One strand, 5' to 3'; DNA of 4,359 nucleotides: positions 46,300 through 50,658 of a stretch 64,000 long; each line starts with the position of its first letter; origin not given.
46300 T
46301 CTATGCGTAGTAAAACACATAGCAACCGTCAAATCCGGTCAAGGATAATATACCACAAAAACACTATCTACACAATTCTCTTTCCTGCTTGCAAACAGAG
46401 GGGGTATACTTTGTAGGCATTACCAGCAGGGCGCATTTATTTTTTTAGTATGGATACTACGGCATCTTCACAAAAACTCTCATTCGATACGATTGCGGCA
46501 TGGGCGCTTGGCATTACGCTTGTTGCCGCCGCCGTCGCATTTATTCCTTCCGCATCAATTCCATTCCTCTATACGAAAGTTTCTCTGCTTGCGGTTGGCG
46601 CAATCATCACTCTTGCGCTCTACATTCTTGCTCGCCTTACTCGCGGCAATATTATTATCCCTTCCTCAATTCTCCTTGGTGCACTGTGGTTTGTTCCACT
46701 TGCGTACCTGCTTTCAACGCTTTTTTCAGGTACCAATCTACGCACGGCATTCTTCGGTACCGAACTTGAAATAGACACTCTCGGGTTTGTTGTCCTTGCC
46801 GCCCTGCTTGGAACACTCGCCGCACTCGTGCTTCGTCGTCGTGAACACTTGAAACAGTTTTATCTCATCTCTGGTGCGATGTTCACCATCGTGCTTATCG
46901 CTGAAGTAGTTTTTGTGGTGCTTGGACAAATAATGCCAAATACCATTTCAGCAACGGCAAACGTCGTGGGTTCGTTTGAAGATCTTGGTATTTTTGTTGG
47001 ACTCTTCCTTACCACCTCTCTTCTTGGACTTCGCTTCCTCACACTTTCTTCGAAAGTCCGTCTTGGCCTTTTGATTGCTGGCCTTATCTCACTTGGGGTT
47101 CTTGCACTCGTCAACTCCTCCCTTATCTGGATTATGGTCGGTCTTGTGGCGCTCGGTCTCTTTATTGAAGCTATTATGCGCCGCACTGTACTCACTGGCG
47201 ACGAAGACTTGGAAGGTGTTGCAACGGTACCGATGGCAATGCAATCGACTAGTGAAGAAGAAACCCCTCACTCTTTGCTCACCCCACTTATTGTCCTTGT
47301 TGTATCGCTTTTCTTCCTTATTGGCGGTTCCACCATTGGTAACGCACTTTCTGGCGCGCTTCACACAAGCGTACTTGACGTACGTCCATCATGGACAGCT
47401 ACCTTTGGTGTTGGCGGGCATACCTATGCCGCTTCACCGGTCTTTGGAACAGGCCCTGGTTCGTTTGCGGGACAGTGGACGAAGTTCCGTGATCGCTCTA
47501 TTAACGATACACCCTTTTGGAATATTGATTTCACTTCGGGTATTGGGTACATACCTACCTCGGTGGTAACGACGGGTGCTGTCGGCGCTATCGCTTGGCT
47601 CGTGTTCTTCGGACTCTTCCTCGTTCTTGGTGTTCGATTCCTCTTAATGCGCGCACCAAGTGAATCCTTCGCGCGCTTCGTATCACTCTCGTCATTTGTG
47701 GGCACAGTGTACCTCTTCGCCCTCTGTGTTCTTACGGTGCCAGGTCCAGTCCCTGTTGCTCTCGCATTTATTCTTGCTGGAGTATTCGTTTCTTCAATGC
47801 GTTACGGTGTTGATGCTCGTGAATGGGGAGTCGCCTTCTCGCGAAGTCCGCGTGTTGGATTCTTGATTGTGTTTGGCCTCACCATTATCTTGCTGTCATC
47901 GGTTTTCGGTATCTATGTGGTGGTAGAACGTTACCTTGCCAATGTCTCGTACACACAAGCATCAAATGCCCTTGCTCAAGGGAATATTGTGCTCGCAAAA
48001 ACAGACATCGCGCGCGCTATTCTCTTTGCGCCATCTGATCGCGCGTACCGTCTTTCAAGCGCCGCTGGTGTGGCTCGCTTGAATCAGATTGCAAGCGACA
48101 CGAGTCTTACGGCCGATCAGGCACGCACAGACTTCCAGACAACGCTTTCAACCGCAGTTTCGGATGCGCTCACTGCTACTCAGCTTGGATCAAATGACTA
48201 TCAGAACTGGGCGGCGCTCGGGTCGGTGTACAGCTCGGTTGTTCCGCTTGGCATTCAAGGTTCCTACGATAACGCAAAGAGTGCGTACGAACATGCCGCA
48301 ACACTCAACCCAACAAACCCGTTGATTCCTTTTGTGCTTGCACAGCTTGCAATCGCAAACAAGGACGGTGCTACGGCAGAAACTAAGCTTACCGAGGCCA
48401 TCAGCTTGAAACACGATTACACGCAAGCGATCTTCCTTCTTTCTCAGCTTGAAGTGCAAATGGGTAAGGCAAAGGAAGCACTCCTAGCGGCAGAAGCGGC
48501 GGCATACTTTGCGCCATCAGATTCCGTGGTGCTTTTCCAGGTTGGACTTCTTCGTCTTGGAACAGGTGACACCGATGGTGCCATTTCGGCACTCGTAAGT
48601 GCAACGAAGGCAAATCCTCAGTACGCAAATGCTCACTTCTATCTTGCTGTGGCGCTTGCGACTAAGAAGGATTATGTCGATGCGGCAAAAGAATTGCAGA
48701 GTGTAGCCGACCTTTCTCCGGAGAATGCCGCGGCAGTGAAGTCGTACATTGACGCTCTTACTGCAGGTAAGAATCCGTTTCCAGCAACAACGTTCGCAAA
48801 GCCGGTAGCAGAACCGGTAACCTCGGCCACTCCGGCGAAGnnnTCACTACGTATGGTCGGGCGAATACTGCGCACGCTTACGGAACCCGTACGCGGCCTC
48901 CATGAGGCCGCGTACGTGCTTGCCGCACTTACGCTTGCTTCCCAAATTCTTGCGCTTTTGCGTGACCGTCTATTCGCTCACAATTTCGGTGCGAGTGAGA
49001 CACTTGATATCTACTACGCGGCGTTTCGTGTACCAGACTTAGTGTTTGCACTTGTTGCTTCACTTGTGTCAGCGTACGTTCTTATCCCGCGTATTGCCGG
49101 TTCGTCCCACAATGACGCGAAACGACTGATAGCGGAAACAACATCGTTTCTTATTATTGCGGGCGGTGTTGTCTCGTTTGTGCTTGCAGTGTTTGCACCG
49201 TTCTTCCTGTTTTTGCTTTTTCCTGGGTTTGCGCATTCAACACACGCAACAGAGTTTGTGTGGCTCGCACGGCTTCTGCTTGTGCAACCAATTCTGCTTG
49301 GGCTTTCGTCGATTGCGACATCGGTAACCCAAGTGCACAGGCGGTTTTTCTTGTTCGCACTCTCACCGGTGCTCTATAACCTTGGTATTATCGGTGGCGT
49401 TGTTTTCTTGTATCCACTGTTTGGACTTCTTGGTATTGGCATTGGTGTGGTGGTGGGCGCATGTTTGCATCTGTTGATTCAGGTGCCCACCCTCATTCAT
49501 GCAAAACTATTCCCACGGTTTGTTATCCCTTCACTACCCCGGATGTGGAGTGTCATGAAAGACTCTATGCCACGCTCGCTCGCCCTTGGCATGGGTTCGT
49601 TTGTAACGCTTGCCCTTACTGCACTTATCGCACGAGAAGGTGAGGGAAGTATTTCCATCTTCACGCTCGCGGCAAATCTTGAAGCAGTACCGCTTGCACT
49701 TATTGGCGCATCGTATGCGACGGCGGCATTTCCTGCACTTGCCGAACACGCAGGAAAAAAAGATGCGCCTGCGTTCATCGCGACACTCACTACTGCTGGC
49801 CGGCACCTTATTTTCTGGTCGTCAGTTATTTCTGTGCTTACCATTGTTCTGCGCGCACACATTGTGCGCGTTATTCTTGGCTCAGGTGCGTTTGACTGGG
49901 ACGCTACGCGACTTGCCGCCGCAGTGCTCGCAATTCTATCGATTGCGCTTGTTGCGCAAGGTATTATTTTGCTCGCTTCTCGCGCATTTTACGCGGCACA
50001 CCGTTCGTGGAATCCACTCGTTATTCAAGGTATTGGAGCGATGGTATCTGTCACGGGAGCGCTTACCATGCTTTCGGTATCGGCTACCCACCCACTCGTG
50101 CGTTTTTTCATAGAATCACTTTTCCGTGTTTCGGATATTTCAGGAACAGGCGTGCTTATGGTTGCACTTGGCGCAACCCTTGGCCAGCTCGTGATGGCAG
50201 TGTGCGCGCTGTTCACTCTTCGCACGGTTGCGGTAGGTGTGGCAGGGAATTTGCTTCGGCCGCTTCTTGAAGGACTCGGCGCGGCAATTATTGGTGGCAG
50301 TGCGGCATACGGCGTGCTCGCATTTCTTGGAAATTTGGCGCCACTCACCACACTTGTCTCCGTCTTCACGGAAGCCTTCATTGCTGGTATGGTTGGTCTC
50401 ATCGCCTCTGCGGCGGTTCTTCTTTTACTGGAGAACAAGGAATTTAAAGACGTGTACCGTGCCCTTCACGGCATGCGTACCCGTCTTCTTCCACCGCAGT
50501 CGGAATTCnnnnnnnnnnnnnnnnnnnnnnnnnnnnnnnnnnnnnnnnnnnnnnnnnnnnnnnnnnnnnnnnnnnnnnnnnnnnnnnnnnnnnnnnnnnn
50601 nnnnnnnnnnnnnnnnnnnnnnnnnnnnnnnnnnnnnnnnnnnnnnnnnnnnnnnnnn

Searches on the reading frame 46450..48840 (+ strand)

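Call 18: search_protein_families(library=pfam, proteins=[window:46450-48840:+], max_evalue=0.01)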
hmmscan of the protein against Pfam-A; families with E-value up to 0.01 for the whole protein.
window:46450-48840:+ (797 aa): 10 families
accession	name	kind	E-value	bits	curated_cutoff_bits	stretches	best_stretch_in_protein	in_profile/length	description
PF14559.12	TPR_19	-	2.1e-13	50.8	25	2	704-762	3-60/68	Tetratricopeptide repeat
PF07719.23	TPR_2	-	3e-11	43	27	0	726-759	1-34/34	Tetratricopeptide repeat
PF13432.12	TPR_16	-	7.4e-10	39.5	32.7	1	699-760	4-65/65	Tetratricopeptide repeat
PF23914.1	TPR_CcmH_CycH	-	3.7e-09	37.1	42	2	581-677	47-140/158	Cytochrome c-type biogenesis protein H TPR domain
PF13414.12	TPR_11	-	1.8e-06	28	26.8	1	706-737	8-39/42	TPR repeat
PF13181.12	TPR_8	-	6.2e-06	26.4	25.7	0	603-623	14-34/34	Tetratricopeptide repeat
PF13431.12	TPR_17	-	1.9e-05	25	24.4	0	718-745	5-32/34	Tetratricopeptide repeat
PF13428.12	TPR_14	-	3.5e-05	24.5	23.5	0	697-734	6-43/44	Tetratricopeptide repeat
PF00515.34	TPR_1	-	0.00011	22.3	27.8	0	603-623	14-34/34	Tetratricopeptide repeat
PF24575.1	TPR_Slam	-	0.00026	21.8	35.2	0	694-748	49-103/104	Surface lipoprotein assembly modifier, N-terminal TPR repeats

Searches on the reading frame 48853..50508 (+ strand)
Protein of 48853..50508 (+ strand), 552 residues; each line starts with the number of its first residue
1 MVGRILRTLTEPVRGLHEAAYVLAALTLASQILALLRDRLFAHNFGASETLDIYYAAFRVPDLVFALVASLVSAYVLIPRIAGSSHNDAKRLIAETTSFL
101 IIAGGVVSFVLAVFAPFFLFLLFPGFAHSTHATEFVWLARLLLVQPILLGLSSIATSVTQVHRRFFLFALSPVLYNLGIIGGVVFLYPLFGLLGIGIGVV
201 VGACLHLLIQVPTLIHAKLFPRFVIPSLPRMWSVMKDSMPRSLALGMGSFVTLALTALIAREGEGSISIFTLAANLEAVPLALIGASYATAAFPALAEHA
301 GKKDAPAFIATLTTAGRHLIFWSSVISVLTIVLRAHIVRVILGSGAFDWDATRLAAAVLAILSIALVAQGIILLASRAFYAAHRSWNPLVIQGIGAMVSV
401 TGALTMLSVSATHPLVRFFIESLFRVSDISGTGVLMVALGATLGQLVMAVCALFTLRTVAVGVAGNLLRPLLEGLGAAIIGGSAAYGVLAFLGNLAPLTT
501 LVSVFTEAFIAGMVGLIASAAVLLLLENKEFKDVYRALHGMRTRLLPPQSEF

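Call 18: search_protein_families(library=pfam, proteins=[window:48853-50508:+], max_evalue=0.01)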
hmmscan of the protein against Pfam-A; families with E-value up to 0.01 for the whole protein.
window:48853-50508:+ (552 aa): 1 family
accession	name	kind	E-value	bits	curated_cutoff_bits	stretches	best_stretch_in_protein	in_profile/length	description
PF03023.19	MurJ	-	2.1e-47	162.2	27.4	1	41-407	1-372/451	Lipid II flippase MurJ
